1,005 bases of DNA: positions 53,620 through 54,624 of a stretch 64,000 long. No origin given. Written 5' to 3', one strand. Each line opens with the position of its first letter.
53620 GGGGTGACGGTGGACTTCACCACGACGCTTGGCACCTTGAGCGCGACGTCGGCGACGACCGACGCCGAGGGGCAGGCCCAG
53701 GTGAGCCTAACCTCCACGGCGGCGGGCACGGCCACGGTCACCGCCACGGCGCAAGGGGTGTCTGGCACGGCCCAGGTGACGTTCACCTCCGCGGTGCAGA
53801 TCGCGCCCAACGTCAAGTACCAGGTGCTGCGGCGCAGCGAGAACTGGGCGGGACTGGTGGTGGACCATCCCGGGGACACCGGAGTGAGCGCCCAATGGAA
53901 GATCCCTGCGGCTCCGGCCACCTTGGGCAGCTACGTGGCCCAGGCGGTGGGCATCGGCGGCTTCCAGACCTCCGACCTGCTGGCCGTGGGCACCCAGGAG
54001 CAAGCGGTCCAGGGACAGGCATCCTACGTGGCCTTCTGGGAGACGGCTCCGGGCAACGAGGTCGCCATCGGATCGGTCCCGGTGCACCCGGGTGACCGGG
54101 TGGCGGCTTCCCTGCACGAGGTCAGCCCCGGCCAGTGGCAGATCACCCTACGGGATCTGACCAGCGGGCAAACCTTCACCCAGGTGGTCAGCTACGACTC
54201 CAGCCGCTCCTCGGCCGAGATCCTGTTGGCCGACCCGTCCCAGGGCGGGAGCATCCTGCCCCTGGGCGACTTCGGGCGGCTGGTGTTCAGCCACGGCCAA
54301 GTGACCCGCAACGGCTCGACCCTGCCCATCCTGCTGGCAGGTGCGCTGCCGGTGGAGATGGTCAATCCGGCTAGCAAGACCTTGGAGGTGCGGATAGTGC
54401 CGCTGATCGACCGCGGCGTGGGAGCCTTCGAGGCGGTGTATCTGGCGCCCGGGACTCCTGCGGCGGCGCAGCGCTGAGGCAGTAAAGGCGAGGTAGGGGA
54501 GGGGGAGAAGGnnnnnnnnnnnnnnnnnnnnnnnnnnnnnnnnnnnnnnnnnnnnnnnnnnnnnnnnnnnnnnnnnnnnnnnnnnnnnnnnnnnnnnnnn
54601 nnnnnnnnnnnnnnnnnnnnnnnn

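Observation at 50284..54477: Single polypeptide combining two unrelated acid-protease families (sedolisin S53 and G1 eqolisin-like) separated by five Big_1 domains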

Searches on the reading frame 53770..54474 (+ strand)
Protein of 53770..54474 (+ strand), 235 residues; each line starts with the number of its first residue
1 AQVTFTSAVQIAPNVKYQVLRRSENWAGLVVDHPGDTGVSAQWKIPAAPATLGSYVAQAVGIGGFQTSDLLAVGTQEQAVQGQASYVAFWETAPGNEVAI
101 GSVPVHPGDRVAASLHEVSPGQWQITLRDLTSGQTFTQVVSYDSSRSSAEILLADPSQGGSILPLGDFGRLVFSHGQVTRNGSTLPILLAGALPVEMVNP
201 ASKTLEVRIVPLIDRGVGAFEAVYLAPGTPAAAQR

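Call 6: search_solved_structures(query=window:53770-54474:+, max_evalue=1, show_alignments=3)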
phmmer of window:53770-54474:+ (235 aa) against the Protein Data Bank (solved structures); distinct sequences matched with E-value up to 1: 4.
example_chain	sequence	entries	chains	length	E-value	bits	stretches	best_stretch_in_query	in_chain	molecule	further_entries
1y43_B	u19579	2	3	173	1e-10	45.1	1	60-194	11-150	Aspergillopepsin II heavy chain | Aspergillopepsin-2 heavy chain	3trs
1s2b_A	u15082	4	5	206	0.00018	24.7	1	24-183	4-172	Scytalidopepsin B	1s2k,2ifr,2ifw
1gqa_A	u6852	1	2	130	0.011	18.8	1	24-97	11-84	CYTOCHROME C'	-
9f8f_C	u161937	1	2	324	0.25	14.3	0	19-84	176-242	S-layer protein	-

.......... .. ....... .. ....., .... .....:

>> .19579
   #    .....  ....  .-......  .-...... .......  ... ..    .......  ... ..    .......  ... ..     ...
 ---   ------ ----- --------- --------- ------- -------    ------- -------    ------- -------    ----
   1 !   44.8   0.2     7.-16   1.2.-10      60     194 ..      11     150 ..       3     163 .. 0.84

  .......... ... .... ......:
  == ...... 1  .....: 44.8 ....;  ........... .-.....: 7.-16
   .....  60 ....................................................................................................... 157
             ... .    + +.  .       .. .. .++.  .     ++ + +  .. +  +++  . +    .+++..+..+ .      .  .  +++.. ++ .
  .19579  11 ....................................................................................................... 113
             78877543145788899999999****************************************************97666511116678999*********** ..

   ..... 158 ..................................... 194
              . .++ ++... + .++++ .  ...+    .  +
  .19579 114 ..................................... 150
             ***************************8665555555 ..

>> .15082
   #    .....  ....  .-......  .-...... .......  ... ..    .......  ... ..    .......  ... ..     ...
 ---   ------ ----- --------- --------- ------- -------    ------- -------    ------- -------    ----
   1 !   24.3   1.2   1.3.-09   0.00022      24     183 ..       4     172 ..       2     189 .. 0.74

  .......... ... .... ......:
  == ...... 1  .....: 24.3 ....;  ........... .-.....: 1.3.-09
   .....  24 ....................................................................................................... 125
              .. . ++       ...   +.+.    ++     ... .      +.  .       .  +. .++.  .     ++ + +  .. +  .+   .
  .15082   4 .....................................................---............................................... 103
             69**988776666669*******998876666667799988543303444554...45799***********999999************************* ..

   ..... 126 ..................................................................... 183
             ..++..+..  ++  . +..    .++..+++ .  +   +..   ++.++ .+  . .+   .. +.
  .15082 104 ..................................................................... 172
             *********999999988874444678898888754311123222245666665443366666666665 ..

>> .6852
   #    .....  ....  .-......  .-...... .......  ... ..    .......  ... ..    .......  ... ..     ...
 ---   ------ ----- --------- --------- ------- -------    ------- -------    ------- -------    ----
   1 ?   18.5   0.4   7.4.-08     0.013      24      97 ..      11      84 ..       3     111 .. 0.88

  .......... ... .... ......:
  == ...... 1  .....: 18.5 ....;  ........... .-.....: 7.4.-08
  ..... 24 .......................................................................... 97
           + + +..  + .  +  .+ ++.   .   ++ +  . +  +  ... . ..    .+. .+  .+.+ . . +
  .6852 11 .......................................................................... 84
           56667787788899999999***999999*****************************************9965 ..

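Call 8: find_homologous_proteins(query=window:53770-54474:+, max_evalue=0.001)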
Query window:53770-54474:+ (235 aa): 11 proteins with E <= 0.001 among 4374 candidates.
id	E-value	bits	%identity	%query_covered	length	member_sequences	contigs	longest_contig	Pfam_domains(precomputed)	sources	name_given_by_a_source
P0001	3.5e-29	120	43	75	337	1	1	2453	PF01828.25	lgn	-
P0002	8.6e-27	112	42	71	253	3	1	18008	PF01828.25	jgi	jgi:hypothetical protein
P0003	2.3e-26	111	36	74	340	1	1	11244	PF01828.25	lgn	-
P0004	1.6e-16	79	36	79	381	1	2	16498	PF01828.25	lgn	-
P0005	4.6e-16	77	35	68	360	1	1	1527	PF01828.25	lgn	-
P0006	9.5e-16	76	32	68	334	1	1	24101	PF01828.25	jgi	jgi:hypothetical protein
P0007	6.3e-14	70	33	75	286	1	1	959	PF01828.25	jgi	jgi:Peptidase A4 family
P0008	5.7e-12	64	32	69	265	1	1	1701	PF01828.25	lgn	-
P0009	9.7e-9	53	32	67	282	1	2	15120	PF01828.25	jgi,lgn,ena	-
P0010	4.4e-6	45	30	68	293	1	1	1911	PF01828.25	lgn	-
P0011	1.3e-4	40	34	63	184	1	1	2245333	PF01828.25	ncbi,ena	-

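Call 16: search_protein_representatives(protein=window:53770-54474:+)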
Query: 235 residues. Proteins with E-value up to 0.001 (for the whole library): 3725; up to 1e-10: 1354; up to 1e-30: 8. The best 150 are listed.
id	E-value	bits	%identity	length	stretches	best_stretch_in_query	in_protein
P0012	6.2e-134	461.2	94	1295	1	1-235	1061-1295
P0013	6.9e-35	137.3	41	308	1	20-208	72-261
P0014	3.5e-34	134.9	35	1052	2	22-198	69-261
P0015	1.1e-32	130.1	44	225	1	23-208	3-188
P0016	1.3e-32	129.8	41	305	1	22-205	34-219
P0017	2.8e-32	128.7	45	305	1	13-207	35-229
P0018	3.5e-31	125.1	37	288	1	19-203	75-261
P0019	8.5e-31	123.9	36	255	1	11-205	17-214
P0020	1.7e-30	122.9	41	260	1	9-225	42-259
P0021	1.7e-30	122.9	39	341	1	12-206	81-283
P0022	1.9e-30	122.7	40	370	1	23-204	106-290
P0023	2.2e-30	122.5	39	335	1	23-205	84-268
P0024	9.0e-30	120.5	41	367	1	22-213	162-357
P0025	9.3e-30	120.5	36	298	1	20-221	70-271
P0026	2.1e-29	119.3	43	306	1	22-205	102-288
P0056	3.1e-26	108.9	40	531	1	22-187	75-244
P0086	3.8e-25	105.4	31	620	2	54-231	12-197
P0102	1.4e-24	103.6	40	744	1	23-227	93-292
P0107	2.0e-24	103.0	39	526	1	22-178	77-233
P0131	1.1e-23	100.6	38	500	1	22-206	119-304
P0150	5.5e-23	98.3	38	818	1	18-199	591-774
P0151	5.5e-23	98.3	36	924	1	21-217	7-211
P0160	1.0e-22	97.4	39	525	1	21-202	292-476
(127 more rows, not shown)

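Call 19: search_protein_families(library=pfam, proteins=[P0012, P0014, P0151, P0150, P0102, P0086, P0056, P0107, P0160, P0131], max_evalue=0.001)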
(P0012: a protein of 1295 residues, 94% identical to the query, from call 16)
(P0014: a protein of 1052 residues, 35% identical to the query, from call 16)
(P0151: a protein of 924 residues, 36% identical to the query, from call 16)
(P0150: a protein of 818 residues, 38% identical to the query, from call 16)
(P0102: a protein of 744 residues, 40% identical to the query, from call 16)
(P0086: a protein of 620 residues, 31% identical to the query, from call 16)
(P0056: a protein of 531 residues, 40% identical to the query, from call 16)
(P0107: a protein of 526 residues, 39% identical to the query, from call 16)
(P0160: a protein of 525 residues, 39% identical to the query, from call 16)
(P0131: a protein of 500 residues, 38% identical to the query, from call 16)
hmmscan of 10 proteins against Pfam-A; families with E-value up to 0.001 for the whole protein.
P0012 (1295 aa): 6 families
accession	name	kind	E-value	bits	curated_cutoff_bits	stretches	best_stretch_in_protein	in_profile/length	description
PF02369.22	Big_1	-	3.4e-56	187.8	34.9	3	978-1066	2-93/93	Bacterial Ig-like domain (group 1)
PF09134.16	Invasin_D3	-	1.8e-37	128.2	33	3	977-1067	4-97/98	Invasin, domain 3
PF09286.16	Pro-kuma_activ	-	3.7e-25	89.3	23.5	1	43-175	4-143/143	Pro-kumamolisin, activation domain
PF01828.24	Peptidase_A4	-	2.7e-24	86.2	22.3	1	1084-1257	1-184/206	Peptidase A4 family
PF13620.12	CarboxypepD_reg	-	1.7e-09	38.4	32.3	2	997-1066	2-70/82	Carboxypeptidase regulatory-like domain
PF18565.7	Glyco_hydro2_C5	-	0.00024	21.4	32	0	980-1067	3-94/103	Glycoside hydrolase family 2 C-terminal domain 5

P0014 (1052 aa): 2 families
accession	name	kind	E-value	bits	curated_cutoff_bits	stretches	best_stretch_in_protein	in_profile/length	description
PF01828.24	Peptidase_A4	-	4.4e-69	232.5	22.3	2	706-927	1-205/206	Peptidase A4 family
PF00041.27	fn3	-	0.00038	21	25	0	282-341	13-71/84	Fibronectin type III domain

P0151 (924 aa): 3 families
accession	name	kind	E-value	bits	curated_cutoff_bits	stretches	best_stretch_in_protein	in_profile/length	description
PF01828.24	Peptidase_A4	-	5.9e-39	134.1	22.3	1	10-182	1-178/206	Peptidase A4 family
PF13229.12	Beta_helix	-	2.6e-38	131.6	25.9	3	286-439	1-158/158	Right handed beta helix region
PF05048.19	NosD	-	3e-28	99.2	23.6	1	281-470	14-211/212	Periplasmic copper-binding protein (NosD)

P0150 (818 aa): 4 families
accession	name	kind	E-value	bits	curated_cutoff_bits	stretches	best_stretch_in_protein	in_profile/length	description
PF01828.24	Peptidase_A4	-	4.8e-38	131.1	22.3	1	597-766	1-180/206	Peptidase A4 family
PF22819.2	TcaA_5th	-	6.4e-11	43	23.6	1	133-211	35-112/115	TcaA protein NTF2-like domain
PF07555.19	NAGidase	-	1.3e-05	25.1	25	0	288-377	52-141/295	beta-N-acetylglucosaminidase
PF13577.12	SnoaL_4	-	8.8e-05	23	24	0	327-400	51-123/126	SnoaL-like domain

P0102 (744 aa): 2 families
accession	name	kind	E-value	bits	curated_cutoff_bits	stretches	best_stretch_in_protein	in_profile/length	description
PF04122.17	CW_binding_2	-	2.1e-39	134.3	24.9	3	454-545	1-72/73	Cell wall binding domain 2 (CWB2)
PF01828.24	Peptidase_A4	-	1.6e-32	113.1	22.3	1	94-266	1-183/206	Peptidase A4 family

P0086 (620 aa): 1 family
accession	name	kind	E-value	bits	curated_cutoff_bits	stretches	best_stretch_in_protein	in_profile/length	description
PF01828.24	Peptidase_A4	-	1.3e-56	191.7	22.3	2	232-412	1-180/206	Peptidase A4 family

P0056 (531 aa): 1 family
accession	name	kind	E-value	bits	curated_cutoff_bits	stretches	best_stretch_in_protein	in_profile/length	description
PF01828.24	Peptidase_A4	-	5.5e-31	108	22.3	1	78-255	2-185/206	Peptidase A4 family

P0107 (526 aa): 1 family
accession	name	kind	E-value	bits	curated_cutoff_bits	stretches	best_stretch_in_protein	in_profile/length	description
PF01828.24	Peptidase_A4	-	3.4e-25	89.1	22.3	1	79-243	1-177/206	Peptidase A4 family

P0160 (525 aa): 1 family
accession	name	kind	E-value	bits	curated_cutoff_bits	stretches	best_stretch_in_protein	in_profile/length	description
PF01828.24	Peptidase_A4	-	2e-35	122.6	22.3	1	295-469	1-182/206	Peptidase A4 family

P0131 (500 aa): 2 families
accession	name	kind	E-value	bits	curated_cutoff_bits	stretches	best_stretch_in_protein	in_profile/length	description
PF01828.24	Peptidase_A4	-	3.3e-37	128.4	22.3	1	122-314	2-202/206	Peptidase A4 family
PF03734.19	YkuD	-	5.5e-23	82.6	23.4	1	382-499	2-146/146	L,D-transpeptidase catalytic domain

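Call 21: list_cluster_members(proteins=[P0012, P0013, P0015, P0017])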
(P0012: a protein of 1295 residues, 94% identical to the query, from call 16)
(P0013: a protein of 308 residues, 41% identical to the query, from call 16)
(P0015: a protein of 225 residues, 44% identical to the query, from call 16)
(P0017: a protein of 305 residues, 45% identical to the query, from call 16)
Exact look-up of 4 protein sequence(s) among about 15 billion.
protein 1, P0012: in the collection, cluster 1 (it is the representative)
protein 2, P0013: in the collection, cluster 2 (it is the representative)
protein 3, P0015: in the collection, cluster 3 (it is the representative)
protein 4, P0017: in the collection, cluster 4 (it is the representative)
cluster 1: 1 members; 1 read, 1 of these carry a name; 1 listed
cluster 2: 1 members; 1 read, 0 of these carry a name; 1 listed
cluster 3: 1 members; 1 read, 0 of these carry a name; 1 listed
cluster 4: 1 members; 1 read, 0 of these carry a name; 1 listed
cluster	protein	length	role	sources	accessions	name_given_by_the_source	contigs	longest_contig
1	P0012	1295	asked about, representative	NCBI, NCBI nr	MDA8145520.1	MAG: G1 family endopeptidase, partial [Thermaerobacter sp.] | G1 family endopeptidase [Thermaerobacter sp.]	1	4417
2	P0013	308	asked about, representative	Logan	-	-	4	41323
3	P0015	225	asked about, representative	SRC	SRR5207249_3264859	-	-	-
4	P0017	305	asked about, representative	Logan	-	-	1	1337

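Call 22: find_encoding_contigs(protein=P0012, flank=10000, max_places=4)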
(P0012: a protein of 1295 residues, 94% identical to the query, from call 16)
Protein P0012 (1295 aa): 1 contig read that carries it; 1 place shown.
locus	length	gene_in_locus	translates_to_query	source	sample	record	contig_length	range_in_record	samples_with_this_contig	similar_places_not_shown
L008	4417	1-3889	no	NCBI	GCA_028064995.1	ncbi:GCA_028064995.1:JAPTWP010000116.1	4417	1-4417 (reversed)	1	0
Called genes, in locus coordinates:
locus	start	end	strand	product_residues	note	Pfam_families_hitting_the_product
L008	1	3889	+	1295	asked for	PF09286:Pro-kuma_activ, PF02369:Big_1, PF09134:Invasin_D3, PF02369:Big_1, PF09134:Invasin_D3, PF02369:Big_1, PF09134:Invasin_D3, PF01828:Peptidase_A4, +2 more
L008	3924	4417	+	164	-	?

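Call 36: predict_structure(alignment_id=A2)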
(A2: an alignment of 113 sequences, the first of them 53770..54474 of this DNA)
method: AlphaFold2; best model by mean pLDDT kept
length: 235 residues; sequences in the alignment: 113
mean_pLDDT: 90.6   pTM: 0.87
mean pLDDT of the five models: 90.6, 90.3, 90.1, 89.7, 89.5
residues with pLDDT >= 90: 182; 70-90: 29; 50-70: 17; < 50: 7
segments of 3 or more residues with pLDDT < 50: 1-6
pLDDT, mean of each block of 10 residues (from residue 1): 49 65 95 97 93 92 96 97 96 96 98 98 98 98 98 93 93 98 96 93 87 88 87 56
secondary structure, 60 per line:
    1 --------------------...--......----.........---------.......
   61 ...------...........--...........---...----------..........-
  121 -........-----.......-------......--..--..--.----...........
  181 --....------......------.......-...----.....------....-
elements in order: E21-23 E26-31 E36-44 E54-63 E70-80 E83-93 E97-99 E110-119 E122-129 E135-141 E149-154 E170-180 E183-186 E193-198 E205-211 E220-224 H231-234

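Call 39: fold_search(model_id=the predicted structure, library=pdb)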
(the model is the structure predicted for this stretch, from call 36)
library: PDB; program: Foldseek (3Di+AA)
matches with E <= 10: 1230; with E <= 0.001: 25
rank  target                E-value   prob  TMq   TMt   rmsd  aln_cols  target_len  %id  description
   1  2ifw_A                7.1e-15  1.00  0.76  0.86   2.3       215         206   20  Crystal structure of scytalido-glutamic peptidase with a transition state analog inhibitor (released 2006-10-03)
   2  2ifr_A                6.9e-14  1.00  0.73  0.84   2.7       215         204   21  Crystal structure of Scytalido-glutamic peptidase with a peptide based transition state analog (released 2006-10-03)
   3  1s2b                  3.7e-12  1.00  0.71  0.83   2.6       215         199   20  Structure of SCP-B the first member of the Eqolisin family of Peptidases to have its structure determined (released 2004-04-27)
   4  3trs_D                1.7e-09  1.00  0.64  0.87   2.2       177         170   22  The crystal structure of aspergilloglutamic peptidase from Aspergillus niger (released 2012-08-22)
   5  1y43_B                4.3e-09  1.00  0.65  0.88   2.2       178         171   22  crystal structure of aspergilloglutamic peptidase from Aspergillus niger (released 2005-12-13)
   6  8xai_D                1.8e-06  1.00  0.52  0.61   5.8       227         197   11  Crystal structure of Protease CPAVM1 in Bacillus subtilis LjM2 (released 2024-06-19)
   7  4hfs_A                6.2e-06  1.00  0.53  0.60   5.2       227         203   10  Crystal structure of an uncharacterized protein (yncM) from Bacillus subtilis subsp. subtilis str. 168 at 1.55 A resol (released 2012-12-05)
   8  8xai_A                6.5e-06  1.00  0.52  0.59   9.2       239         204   10  Crystal structure of Protease CPAVM1 in Bacillus subtilis LjM2 (released 2024-06-19)
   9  8xai_B                1.3e-05  1.00  0.52  0.59   5.2       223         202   10  Crystal structure of Protease CPAVM1 in Bacillus subtilis LjM2 (released 2024-06-19)
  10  9qr8_A                4.7e-05  1.00  0.53  0.50   5.6       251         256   12  Gliadin degrading prolyl endopeptidase Celiacase (neprosin C334V) (released 2025-10-22)
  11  7zvc_A                5.7e-05  1.00  0.53  0.49   5.7       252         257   13  Second crystal form of the mature glutamic-class prolyl-endopeptidase neprosin at 1.85 A resolution. (released 2022-08-10)
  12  6w4q_D                1.0e-04  1.00  0.30  0.12  10.4       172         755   11  Crystal structure of full-length tailspike protein 2 (TSP2, ORF211) ) from Escherichia coli O157:H7 bacteriophage CAB1 (released 2021-01-20)
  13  1qu0_A                1.2e-04  1.00  0.35  0.43   9.4       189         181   14  CRYSTAL STRUCTURE OF THE FIFTH LAMININ G-LIKE MODULE OF THE MOUSE LAMININ ALPHA2 CHAIN (released 1999-12-03)
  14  1cpn                  1.3e-04  1.00  0.45  0.50   7.0       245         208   12  NATIVE-LIKE IN VIVO FOLDING OF A CIRCULARLY PERMUTED JELLYROLL PROTEIN SHOWN BY CRYSTAL STRUCTURE ANALYSIS (released 1994-06-22)
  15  1cpm                  1.8e-04  1.00  0.46  0.49   7.1       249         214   10  NATIVE-LIKE IN VIVO FOLDING OF A CIRCULARLY PERMUTED JELLYROLL PROTEIN SHOWN BY CRYSTAL STRUCTURE ANALYSIS (released 1994-06-22)
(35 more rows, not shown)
